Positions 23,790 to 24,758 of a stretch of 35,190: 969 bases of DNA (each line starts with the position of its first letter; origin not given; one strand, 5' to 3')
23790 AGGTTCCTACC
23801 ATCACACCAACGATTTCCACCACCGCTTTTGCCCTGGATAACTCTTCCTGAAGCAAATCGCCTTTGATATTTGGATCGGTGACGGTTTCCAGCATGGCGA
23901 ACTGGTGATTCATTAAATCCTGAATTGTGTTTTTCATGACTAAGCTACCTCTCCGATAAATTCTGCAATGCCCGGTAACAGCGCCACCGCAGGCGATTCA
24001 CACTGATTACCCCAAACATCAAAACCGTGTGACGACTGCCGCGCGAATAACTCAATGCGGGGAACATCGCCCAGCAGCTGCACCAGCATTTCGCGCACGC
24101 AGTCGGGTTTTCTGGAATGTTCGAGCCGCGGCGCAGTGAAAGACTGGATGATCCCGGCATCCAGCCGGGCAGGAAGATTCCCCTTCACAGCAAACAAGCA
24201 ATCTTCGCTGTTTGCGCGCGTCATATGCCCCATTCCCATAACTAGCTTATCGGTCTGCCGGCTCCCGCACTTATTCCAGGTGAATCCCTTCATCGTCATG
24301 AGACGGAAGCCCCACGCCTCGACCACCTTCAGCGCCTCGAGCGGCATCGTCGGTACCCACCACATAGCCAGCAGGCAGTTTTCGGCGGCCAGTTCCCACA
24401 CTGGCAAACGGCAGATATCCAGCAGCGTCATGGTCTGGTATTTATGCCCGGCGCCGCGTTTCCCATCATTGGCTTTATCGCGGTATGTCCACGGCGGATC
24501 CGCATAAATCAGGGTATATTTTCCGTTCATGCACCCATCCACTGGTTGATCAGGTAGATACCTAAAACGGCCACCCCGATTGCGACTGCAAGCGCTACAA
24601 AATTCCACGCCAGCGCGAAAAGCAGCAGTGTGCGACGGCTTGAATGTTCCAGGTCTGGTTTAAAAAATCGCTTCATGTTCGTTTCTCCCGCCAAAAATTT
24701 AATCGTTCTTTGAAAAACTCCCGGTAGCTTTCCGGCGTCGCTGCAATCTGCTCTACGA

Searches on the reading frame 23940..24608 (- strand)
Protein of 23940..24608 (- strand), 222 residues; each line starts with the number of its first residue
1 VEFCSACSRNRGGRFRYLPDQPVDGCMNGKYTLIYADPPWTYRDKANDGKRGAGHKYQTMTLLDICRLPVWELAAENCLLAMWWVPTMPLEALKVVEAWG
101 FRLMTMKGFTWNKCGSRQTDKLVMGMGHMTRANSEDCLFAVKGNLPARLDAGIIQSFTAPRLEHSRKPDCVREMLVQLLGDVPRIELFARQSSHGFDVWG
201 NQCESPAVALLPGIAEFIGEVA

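Call 12: search_protein_families(library=phrogs, proteins=[window:23940-24608:-], max_evalue=0.001)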
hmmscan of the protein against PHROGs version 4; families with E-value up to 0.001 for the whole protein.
window:23940-24608:- (222 aa): 5 families
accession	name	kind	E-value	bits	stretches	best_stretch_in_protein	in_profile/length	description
phrog_359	-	other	9.1e-116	387.9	1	26-220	117-311/329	DNA methyltransferase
phrog_15877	-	other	3.2e-84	281.6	1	27-166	1-140/152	DNA methyltransferase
phrog_10837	-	unknown function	9.4e-71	237.2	1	82-212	1-131/139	-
phrog_21315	-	unknown function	3.3e-26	93.2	1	24-205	233-409/415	-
phrog_16888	-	unknown function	1.3e-22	80.5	1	176-220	1-45/67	-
